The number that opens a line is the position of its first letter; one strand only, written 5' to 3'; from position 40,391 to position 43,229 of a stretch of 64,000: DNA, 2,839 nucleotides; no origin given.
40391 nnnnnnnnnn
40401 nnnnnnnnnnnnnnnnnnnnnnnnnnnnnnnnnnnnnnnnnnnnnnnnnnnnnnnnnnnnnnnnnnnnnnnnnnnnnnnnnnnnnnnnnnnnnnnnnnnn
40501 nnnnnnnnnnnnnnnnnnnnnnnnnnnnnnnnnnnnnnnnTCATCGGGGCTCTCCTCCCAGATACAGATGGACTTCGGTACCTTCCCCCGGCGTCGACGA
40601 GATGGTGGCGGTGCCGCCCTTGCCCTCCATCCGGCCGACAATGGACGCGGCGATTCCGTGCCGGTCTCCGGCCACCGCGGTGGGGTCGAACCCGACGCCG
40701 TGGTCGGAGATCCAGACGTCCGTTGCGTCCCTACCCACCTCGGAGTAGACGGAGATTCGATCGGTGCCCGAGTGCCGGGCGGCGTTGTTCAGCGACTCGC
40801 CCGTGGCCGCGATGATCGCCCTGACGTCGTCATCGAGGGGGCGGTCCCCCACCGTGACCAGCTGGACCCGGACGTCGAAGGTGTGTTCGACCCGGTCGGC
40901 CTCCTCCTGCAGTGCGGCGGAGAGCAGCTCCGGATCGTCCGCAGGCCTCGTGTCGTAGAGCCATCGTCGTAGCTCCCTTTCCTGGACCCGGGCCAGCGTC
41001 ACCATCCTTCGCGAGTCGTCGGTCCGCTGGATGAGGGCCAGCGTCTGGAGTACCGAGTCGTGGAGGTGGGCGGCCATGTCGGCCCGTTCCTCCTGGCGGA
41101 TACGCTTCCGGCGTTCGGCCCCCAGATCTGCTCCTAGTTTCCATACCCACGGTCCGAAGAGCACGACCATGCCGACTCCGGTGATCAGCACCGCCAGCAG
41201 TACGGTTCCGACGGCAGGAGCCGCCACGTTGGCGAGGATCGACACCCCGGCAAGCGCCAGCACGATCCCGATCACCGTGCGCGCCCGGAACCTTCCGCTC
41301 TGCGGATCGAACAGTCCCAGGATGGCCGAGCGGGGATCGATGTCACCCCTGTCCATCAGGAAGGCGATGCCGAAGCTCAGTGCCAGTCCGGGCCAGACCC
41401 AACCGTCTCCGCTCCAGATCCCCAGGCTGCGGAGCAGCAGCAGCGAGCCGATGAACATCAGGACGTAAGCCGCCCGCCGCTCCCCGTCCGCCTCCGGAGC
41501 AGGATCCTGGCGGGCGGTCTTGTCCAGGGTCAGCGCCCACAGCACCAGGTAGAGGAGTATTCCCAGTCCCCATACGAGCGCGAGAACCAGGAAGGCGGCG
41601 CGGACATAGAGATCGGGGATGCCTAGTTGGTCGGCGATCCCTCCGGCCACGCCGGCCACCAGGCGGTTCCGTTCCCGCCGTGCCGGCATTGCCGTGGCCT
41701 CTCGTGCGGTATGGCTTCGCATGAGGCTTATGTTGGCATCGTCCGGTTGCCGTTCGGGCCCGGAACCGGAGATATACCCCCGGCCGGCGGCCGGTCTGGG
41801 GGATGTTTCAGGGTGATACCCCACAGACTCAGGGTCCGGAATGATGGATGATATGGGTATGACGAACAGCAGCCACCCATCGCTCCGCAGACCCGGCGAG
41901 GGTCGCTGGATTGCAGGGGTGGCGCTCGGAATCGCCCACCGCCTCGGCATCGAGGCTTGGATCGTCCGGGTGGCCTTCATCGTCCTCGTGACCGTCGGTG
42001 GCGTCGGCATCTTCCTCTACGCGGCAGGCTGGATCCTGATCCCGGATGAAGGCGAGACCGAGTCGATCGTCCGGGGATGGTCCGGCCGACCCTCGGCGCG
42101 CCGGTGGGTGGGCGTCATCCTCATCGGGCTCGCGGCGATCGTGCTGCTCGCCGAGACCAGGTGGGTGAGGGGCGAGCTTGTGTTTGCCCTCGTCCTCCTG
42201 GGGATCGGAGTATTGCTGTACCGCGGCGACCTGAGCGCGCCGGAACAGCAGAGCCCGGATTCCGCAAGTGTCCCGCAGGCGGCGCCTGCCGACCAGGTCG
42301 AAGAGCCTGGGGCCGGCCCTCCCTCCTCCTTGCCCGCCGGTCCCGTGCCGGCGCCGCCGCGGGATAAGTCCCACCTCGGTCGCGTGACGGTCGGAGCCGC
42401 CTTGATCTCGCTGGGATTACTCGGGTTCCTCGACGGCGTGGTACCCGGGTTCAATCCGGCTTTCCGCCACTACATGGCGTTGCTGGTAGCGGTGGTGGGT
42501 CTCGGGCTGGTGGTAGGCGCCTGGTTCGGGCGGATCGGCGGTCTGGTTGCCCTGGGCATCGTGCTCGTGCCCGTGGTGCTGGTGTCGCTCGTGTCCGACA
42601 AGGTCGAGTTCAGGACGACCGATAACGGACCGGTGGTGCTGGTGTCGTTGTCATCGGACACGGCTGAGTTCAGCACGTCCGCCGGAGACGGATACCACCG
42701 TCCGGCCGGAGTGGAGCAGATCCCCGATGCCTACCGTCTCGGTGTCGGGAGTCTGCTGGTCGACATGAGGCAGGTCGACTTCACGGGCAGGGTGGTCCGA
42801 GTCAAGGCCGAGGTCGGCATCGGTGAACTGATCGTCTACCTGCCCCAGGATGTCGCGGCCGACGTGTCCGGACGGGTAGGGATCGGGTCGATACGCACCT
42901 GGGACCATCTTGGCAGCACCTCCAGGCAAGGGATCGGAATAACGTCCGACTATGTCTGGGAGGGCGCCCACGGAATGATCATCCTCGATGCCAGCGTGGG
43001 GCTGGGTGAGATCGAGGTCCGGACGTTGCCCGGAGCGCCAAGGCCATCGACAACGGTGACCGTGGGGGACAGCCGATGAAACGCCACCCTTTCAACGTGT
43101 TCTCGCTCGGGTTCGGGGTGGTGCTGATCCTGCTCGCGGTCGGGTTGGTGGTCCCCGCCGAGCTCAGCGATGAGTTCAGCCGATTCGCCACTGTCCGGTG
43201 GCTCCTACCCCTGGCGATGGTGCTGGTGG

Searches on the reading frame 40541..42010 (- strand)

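Call 84: search_protein_families(library=pfam, proteins=[window:40541-42010:-], max_evalue=0.00001)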
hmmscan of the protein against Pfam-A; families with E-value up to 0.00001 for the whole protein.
window:40541-42010:- (489 aa): 2 families
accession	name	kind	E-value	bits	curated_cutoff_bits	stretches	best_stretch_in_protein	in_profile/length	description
PF04024.17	PspC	-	9.9e-15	54.5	25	1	111-160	5-54/58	PspC domain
PF02518.31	HATPase_c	-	1.4e-06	29.2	26.4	1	396-484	3-107/111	Histidine kinase-, DNA gyrase B-, and HSP90-like ATPase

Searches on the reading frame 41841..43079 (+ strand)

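Call 84: search_protein_families(library=pfam, proteins=[window:41841-43079:+], max_evalue=0.00001)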
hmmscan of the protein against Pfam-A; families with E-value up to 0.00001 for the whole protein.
window:41841-43079:+ (412 aa): 1 family
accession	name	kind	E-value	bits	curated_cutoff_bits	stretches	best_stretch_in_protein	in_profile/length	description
PF04024.17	PspC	-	2.4e-18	66.1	25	1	14-70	2-58/58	PspC domain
